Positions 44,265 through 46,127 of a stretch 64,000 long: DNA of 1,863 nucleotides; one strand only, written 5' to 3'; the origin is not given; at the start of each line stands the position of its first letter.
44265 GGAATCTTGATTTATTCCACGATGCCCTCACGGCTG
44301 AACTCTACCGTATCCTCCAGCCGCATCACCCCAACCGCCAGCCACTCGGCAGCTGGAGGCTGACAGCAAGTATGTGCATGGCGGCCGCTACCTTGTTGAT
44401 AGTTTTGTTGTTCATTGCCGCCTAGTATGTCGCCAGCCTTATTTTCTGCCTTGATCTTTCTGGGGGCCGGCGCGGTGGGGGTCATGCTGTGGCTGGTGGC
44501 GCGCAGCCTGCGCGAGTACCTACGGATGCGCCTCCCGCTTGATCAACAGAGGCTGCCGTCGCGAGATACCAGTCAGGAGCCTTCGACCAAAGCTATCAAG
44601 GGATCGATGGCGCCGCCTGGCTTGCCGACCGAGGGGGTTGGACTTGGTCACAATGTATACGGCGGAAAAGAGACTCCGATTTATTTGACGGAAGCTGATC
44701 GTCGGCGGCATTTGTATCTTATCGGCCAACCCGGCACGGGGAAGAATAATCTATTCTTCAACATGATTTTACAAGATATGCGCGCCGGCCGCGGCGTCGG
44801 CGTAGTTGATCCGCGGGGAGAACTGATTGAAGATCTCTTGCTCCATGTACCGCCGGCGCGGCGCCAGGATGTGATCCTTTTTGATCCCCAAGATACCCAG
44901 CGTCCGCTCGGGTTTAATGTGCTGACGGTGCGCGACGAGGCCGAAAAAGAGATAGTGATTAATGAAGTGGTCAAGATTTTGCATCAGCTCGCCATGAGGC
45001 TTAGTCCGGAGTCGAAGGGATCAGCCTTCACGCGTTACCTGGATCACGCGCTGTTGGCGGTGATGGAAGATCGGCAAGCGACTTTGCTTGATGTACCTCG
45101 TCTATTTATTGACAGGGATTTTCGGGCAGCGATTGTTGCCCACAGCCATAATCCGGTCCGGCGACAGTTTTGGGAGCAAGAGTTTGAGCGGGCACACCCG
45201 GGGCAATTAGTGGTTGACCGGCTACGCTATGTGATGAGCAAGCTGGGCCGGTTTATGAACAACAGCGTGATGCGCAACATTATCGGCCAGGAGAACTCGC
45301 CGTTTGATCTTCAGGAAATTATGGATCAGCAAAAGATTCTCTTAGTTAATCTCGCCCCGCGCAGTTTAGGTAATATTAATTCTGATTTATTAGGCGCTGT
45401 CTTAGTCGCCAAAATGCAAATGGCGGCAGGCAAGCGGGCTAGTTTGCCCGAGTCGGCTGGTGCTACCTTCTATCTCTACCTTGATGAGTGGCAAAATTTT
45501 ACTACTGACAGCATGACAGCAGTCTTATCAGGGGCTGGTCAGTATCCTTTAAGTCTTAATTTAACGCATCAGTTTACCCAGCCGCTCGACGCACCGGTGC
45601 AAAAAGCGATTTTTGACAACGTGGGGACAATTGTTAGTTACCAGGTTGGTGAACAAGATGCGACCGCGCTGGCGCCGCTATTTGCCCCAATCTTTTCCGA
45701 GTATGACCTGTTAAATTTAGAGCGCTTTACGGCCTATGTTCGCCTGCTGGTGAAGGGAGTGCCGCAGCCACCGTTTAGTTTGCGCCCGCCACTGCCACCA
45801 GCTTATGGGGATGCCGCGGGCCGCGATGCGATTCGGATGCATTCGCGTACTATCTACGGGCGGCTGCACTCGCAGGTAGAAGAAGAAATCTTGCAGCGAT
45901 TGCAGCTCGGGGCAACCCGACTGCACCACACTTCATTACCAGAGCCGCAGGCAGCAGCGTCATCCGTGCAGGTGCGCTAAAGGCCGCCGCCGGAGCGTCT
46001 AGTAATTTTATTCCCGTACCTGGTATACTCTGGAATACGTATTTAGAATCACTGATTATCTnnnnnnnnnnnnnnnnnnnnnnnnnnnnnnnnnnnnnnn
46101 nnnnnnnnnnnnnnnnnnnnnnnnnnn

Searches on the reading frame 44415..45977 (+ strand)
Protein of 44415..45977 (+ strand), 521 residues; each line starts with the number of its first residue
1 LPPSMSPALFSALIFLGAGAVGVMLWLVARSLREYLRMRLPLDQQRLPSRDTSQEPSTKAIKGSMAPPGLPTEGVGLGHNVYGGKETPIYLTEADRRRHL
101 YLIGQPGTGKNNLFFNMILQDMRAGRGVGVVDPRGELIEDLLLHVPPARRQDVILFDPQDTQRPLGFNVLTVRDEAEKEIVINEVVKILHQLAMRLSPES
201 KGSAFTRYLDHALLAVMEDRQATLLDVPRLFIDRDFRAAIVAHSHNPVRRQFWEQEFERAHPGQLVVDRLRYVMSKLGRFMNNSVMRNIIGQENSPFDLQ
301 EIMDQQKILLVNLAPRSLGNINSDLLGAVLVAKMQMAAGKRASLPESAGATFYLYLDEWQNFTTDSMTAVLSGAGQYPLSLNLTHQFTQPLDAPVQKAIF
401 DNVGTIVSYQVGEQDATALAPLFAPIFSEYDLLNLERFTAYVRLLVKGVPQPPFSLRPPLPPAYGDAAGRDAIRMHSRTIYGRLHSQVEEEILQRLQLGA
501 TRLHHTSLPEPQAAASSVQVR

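Call 29: search_protein_families(library=pfam, proteins=[window:44415-45977:+], max_evalue=0.01)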
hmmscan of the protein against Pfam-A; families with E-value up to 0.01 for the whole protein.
window:44415-45977:+ (521 aa): 1 family
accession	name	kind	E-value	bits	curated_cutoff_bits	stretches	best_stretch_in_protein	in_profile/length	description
PF10412.15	TrwB_AAD_bind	-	0.0013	18.1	20.5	1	95-162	13-74/387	Type IV secretion-system coupling protein DNA-binding domain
